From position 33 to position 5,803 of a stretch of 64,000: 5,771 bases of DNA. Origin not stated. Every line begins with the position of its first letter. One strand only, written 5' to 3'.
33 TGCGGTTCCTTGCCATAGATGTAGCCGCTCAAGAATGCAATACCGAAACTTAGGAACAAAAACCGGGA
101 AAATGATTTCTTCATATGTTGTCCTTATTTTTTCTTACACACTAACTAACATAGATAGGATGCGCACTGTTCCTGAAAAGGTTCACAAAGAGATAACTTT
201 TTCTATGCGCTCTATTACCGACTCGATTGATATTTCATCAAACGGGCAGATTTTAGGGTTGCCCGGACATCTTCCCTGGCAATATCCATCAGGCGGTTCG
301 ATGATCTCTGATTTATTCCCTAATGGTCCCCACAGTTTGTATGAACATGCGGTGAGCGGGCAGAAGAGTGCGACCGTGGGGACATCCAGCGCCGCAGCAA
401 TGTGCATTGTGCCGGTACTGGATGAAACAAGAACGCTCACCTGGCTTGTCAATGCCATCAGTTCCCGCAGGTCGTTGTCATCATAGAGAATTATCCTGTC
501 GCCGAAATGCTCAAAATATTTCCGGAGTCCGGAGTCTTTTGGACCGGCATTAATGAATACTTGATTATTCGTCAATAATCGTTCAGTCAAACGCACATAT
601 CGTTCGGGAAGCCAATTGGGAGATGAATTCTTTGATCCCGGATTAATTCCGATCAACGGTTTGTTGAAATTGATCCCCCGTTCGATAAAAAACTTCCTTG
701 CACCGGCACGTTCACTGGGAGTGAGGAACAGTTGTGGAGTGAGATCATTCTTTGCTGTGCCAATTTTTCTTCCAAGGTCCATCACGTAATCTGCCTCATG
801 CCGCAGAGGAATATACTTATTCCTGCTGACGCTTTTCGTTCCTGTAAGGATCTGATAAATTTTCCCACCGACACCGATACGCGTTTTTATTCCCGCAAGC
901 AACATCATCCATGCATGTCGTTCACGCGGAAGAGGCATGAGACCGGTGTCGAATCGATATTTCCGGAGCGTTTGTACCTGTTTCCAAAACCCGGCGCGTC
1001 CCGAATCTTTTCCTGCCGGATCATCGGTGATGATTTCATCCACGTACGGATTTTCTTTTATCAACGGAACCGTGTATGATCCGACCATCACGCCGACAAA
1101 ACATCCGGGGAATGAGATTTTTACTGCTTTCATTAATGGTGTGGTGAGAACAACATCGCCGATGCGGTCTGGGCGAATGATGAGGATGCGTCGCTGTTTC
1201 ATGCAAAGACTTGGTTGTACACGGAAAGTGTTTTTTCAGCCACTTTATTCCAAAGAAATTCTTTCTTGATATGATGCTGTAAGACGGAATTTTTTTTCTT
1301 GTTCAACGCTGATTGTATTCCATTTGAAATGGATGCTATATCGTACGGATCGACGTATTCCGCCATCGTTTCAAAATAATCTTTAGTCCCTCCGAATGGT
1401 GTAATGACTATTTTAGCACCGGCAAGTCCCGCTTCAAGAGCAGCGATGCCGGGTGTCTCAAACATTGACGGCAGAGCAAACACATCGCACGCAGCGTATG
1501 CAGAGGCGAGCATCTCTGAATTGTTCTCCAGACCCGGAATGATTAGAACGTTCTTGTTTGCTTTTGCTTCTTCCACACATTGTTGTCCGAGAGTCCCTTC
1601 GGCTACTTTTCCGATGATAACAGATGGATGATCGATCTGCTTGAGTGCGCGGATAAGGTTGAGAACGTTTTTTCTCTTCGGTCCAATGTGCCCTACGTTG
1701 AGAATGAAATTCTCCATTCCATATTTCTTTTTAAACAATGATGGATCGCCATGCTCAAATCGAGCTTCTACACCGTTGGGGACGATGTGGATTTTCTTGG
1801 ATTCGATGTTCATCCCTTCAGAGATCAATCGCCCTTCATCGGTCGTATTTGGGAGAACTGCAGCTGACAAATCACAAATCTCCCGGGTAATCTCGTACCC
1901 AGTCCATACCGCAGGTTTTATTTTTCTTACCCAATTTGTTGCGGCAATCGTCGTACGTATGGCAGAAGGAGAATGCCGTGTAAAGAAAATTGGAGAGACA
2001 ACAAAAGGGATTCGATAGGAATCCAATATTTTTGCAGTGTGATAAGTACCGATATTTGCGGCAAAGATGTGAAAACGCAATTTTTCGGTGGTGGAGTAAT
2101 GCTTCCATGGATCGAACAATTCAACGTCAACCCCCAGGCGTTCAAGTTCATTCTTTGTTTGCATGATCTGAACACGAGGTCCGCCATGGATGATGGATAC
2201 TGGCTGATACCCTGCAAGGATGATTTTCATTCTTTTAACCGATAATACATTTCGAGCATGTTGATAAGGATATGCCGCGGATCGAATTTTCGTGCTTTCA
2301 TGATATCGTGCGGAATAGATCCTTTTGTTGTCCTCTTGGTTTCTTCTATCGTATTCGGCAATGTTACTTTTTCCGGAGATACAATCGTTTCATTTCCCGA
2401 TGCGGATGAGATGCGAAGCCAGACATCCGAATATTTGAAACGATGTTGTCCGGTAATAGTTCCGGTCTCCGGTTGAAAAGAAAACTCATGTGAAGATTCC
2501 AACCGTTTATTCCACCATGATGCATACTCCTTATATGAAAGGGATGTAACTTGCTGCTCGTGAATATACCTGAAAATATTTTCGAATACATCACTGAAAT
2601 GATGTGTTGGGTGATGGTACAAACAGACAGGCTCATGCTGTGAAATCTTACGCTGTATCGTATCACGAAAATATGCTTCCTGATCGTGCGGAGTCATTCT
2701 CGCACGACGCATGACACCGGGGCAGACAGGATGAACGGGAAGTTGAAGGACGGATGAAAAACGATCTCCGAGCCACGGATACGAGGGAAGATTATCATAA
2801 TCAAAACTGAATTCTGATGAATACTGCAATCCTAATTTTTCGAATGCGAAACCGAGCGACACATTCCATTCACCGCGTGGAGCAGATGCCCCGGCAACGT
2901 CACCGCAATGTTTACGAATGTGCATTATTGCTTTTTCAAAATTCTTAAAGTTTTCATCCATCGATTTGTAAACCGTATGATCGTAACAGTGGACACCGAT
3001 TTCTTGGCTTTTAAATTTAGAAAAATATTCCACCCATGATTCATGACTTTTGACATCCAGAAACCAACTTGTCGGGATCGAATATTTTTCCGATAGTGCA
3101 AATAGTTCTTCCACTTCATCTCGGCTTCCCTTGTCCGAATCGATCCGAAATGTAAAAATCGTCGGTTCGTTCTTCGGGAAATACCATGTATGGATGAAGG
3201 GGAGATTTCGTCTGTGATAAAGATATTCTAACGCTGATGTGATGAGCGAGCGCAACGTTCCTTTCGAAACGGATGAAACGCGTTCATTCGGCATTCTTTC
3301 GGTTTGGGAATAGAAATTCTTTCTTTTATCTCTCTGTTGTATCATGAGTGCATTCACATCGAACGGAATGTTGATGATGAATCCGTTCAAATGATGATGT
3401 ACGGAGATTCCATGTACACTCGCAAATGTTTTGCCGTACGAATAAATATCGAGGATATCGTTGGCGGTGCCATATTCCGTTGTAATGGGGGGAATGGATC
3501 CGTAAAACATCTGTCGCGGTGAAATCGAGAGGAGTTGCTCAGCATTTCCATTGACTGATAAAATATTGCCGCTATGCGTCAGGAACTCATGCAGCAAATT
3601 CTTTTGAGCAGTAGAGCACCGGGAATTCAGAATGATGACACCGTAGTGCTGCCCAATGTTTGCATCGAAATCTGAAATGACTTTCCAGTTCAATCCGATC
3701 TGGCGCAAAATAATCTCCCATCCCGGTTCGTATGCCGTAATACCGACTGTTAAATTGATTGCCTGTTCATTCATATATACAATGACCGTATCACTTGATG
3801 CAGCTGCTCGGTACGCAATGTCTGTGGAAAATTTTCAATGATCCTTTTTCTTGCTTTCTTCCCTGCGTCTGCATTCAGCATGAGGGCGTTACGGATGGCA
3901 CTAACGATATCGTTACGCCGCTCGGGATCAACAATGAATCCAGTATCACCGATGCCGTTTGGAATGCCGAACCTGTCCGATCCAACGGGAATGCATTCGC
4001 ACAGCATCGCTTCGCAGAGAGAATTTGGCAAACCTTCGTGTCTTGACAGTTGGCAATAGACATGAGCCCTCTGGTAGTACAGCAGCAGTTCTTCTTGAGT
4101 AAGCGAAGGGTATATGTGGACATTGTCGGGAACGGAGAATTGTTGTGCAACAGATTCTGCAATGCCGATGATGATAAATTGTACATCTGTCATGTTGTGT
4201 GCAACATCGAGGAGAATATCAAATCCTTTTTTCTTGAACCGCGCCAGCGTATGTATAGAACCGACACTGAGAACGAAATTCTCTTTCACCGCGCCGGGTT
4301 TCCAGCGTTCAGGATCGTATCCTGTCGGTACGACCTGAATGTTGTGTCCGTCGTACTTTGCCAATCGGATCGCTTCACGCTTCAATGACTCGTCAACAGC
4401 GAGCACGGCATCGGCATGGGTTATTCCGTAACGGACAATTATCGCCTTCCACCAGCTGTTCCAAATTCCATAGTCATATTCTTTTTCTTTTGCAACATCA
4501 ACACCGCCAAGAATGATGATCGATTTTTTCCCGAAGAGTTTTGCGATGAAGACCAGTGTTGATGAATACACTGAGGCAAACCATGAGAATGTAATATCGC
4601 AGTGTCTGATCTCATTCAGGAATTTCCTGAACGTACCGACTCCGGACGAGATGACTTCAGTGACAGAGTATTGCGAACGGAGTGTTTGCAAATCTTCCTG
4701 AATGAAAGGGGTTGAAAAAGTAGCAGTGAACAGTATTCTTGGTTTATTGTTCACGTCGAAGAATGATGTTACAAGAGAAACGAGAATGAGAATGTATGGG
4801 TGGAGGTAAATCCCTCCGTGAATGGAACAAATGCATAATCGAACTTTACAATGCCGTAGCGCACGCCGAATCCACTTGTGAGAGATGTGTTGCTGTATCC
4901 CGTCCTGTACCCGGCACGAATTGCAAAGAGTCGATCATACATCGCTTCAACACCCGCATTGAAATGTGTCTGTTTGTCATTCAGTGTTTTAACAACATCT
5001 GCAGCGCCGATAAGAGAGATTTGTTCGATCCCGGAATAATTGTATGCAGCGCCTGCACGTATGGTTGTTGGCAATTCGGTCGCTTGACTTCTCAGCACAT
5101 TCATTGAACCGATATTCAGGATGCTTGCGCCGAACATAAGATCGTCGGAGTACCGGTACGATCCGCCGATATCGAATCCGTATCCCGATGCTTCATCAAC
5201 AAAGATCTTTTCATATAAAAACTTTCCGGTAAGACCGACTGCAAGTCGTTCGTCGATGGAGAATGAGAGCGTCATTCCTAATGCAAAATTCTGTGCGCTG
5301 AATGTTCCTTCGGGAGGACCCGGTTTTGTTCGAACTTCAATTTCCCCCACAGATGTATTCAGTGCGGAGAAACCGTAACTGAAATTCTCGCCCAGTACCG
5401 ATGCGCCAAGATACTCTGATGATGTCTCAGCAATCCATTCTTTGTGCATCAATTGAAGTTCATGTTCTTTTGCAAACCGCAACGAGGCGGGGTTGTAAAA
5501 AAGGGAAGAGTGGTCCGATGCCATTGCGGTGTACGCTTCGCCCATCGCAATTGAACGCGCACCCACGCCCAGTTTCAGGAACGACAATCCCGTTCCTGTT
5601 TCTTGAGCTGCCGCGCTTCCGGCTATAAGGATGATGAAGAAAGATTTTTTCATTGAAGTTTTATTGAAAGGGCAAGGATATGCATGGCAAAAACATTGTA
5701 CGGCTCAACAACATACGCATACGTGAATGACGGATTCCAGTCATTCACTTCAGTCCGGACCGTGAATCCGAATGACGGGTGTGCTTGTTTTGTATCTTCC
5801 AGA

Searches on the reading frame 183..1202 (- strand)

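Call 24: search_protein_families(library=pfam, proteins=[window:183-1202:-], max_evalue=0.01)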
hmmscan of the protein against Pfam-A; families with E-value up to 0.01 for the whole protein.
window:183-1202:- (339 aa): 1 family
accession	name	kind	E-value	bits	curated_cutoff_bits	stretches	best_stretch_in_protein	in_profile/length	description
PF01075.23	Glyco_transf_9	-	1.1e-19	71.2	22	1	74-301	3-227/247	Glycosyltransferase family 9 (heptosyltransferase)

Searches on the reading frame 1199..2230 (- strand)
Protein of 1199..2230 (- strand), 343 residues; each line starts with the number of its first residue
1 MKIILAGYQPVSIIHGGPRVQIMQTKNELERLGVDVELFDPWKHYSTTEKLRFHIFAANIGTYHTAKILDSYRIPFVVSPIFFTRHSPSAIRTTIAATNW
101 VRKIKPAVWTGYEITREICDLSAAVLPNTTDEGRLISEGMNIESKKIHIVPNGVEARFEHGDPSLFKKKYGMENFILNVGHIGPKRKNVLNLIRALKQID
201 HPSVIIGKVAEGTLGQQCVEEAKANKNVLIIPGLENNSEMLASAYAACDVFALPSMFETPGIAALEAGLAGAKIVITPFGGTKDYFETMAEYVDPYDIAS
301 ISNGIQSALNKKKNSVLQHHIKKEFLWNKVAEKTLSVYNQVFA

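Call 24: search_protein_families(library=pfam, proteins=[window:1199-2230:-], max_evalue=0.01)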
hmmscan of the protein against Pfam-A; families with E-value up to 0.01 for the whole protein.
window:1199-2230:- (343 aa): 4 families
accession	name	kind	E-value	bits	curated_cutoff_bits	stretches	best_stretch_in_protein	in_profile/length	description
PF00534.26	Glycos_transf_1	-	2.3e-17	63.5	26.4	1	168-313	10-160/172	Glycosyl transferases group 1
PF13692.12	Glyco_trans_1_4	-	2.3e-12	47.8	27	1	175-310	3-141/142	Glycosyl transferases group 1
PF13439.12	Glyco_transf_4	-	3.4e-06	27.6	28.5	1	80-155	98-167/170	Glycosyltransferase Family 4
PF13579.12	Glyco_trans_4_4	-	1.3e-05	26.1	29.7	1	68-153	88-158/158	Glycosyl transferase 4-like domain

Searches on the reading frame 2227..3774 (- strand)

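Call 24: search_protein_families(library=pfam, proteins=[window:2227-3774:-], max_evalue=0.01)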
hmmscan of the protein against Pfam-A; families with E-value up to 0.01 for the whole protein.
window:2227-3774:- (515 aa): 1 family
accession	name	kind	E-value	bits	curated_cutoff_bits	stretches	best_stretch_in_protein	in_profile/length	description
PF01522.26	Polysacc_deac_1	-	0.0022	18.4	23.1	1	214-318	14-123/124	Polysaccharide deacetylase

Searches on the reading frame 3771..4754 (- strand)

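Call 24: search_protein_families(library=pfam, proteins=[window:3771-4754:-], max_evalue=0.01)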
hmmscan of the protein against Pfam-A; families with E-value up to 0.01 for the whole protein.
window:3771-4754:- (327 aa): 3 families
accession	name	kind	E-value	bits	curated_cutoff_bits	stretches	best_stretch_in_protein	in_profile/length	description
PF00534.26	Glycos_transf_1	-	1.6e-19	70.5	26.4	1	151-308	7-168/172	Glycosyl transferases group 1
PF13692.12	Glyco_trans_1_4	-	1.6e-16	61.3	27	1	169-291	6-140/142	Glycosyl transferases group 1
PF13439.12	Glyco_transf_4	-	1.8e-06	28.5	28.5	1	97-150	117-170/170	Glycosyltransferase Family 4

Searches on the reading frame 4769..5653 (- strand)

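Call 24: search_protein_families(library=pfam, proteins=[window:4769-5653:-], max_evalue=0.01)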
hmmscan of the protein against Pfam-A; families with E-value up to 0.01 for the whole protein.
window:4769-5653:- (294 aa): 4 families
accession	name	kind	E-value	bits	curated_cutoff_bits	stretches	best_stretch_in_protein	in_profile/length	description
PF18990.6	DUF5723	-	4.9e-08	33.5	26.8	1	145-185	201-241/376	Family of unknown function (DUF5723)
PF03687.19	UPF0164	-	1.3e-05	24.6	21.4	1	23-98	41-116/325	Uncharacterised protein family (UPF0164)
PF19572.5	PorV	-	2.5e-05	24.4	27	1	20-206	10-219/243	Type IX secretion system protein PorV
PF03349.22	Toluene_X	-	0.0044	16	29.7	0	38-68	24-57/421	Outer membrane protein transport protein (OMPP1/FadL/TodX)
